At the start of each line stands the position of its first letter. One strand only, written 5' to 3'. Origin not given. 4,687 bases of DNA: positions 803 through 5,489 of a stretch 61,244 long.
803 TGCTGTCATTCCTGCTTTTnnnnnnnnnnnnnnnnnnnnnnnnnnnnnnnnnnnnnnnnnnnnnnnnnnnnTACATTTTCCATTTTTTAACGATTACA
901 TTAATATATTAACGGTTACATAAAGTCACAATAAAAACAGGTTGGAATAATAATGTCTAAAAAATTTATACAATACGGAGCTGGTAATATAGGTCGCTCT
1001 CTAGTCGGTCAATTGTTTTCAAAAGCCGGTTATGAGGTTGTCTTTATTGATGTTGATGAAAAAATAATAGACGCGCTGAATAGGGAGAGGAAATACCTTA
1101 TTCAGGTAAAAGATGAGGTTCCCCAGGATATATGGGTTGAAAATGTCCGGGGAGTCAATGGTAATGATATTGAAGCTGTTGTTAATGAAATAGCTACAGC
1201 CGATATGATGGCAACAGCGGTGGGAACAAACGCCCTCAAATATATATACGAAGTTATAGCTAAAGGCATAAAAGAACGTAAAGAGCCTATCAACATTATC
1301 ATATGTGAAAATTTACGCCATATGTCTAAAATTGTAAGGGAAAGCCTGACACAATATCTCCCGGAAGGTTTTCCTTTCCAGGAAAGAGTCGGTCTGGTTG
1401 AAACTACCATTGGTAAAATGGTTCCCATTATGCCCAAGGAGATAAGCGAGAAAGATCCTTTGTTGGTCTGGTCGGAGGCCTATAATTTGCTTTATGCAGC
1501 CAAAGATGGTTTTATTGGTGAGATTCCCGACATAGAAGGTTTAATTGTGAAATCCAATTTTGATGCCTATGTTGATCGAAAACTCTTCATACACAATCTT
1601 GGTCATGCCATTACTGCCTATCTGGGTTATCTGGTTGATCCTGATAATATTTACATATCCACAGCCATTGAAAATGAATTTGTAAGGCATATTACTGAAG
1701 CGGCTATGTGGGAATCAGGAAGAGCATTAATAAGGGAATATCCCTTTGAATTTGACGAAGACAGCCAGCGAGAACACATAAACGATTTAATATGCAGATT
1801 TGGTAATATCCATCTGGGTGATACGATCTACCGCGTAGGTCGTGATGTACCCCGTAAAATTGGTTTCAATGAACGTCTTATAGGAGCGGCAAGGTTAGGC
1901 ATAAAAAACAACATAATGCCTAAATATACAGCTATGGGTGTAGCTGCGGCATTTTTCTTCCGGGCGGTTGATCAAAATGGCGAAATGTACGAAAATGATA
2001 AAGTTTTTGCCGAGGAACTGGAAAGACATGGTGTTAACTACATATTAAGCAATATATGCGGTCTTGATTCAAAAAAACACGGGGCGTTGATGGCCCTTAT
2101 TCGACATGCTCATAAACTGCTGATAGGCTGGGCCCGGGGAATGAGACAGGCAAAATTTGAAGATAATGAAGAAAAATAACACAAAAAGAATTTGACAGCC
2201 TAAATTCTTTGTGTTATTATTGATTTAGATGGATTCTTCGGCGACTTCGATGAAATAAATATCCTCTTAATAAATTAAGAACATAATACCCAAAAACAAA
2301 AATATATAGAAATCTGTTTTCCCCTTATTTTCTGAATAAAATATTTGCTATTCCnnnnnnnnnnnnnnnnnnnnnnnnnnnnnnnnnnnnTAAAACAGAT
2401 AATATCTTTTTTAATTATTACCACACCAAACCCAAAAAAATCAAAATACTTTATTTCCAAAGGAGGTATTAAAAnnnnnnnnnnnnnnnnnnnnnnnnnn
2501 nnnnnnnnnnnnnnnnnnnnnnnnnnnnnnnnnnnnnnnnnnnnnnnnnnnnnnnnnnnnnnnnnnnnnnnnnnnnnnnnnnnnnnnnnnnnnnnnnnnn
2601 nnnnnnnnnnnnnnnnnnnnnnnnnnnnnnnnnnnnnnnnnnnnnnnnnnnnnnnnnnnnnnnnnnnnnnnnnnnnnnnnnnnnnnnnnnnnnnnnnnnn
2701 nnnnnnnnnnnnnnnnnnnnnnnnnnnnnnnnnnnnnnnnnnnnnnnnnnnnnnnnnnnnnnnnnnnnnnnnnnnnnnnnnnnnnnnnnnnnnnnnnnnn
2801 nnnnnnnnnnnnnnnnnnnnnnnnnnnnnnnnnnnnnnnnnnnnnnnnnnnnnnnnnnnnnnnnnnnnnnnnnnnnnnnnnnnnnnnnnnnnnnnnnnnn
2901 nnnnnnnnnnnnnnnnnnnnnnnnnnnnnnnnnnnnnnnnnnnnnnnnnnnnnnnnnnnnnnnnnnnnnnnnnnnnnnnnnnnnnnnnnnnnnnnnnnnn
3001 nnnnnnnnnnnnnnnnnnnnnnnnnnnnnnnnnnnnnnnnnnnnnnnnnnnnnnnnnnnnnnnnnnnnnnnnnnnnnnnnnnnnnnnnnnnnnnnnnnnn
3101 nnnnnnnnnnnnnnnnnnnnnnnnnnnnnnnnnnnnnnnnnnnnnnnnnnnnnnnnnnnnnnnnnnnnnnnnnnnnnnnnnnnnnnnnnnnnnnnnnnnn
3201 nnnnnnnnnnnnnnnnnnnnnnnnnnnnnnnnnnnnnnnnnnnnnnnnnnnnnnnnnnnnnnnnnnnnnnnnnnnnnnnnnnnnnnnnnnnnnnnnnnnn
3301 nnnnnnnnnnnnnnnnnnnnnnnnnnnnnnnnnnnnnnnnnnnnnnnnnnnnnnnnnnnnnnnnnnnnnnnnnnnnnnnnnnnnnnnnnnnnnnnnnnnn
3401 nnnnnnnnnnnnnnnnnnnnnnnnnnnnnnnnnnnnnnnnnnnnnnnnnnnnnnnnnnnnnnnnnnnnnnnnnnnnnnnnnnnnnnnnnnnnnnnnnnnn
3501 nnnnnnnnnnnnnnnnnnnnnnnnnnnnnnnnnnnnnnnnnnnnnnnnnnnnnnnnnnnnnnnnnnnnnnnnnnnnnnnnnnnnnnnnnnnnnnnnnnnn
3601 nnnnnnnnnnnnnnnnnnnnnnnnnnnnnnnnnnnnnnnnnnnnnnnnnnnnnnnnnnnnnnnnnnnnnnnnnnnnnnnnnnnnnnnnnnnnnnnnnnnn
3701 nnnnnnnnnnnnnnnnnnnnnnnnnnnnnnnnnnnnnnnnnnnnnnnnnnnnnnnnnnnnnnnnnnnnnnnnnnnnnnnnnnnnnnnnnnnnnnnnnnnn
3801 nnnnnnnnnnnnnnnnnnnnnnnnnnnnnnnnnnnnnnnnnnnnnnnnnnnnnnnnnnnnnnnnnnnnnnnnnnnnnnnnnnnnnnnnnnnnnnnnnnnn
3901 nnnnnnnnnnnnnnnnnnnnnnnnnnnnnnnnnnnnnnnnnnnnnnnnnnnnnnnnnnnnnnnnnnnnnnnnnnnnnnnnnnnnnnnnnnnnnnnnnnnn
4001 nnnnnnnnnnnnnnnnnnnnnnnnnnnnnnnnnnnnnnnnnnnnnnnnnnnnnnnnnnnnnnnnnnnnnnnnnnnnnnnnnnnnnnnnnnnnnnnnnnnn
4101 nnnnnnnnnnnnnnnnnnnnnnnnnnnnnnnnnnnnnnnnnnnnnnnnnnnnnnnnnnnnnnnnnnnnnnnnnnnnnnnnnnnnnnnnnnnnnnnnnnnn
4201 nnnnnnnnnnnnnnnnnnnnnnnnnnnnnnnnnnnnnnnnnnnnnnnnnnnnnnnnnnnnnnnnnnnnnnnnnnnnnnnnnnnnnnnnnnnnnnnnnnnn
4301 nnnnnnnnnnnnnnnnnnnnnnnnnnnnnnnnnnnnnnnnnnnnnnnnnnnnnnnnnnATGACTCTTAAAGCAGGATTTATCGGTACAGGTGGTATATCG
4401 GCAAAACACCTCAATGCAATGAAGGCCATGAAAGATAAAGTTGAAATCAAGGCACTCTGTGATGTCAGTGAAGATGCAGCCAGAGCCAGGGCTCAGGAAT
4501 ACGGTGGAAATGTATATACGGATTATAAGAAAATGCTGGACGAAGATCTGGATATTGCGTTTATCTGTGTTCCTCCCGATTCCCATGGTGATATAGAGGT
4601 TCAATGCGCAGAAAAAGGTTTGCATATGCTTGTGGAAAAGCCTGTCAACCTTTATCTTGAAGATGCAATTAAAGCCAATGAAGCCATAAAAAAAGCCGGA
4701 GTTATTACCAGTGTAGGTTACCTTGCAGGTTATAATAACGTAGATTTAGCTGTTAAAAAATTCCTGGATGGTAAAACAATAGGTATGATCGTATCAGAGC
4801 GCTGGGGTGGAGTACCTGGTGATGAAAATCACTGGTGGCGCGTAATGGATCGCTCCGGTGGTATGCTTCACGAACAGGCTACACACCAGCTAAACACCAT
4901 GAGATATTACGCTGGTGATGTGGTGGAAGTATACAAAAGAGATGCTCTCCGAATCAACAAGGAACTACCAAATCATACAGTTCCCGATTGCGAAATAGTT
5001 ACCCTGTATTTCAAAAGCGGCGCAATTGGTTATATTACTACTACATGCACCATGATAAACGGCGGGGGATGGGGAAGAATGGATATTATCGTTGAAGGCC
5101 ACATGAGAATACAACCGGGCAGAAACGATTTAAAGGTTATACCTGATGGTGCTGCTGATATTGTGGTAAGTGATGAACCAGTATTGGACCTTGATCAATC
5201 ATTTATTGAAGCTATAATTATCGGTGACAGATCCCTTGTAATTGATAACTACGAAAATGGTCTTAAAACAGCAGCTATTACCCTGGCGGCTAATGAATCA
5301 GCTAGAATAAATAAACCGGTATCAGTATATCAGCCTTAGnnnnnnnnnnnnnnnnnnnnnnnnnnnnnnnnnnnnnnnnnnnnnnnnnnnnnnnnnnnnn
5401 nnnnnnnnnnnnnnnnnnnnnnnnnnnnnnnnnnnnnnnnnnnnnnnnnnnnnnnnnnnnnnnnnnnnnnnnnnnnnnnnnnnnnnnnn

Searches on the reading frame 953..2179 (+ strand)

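Call 40: search_protein_families(library=pfam, proteins=[window:953-2179:+], max_evalue=0.00001)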
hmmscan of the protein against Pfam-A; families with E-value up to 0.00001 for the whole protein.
window:953-2179:+ (408 aa): 2 families
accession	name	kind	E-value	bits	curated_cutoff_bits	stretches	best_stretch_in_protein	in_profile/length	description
PF01232.29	Mannitol_dh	-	2.8e-35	122.6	27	1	4-195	2-198/199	Mannitol dehydrogenase Rossmann domain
PF08125.19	Mannitol_dh_C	-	4.2e-24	85.5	30.7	1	203-351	2-144/190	Mannitol dehydrogenase C-terminal domain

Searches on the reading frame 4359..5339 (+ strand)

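Call 40: search_protein_families(library=pfam, proteins=[window:4359-5339:+], max_evalue=0.00001)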
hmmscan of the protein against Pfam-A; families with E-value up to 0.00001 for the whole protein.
window:4359-5339:+ (326 aa): 3 families
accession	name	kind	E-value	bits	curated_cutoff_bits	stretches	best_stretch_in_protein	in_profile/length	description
PF01408.29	GFO_IDH_MocA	-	1.7e-26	93.7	24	1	4-121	2-120/120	Oxidoreductase family, NAD-binding Rossmann fold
PF22725.1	GFO_IDH_MocA_C3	-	3.5e-10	40.4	27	1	132-235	4-109/124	GFO/IDH/MocA C-terminal domain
PF02894.22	GFO_IDH_MocA_C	-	2.4e-07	31.2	22.9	1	141-247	12-122/218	Oxidoreductase family, C-terminal alpha/beta domain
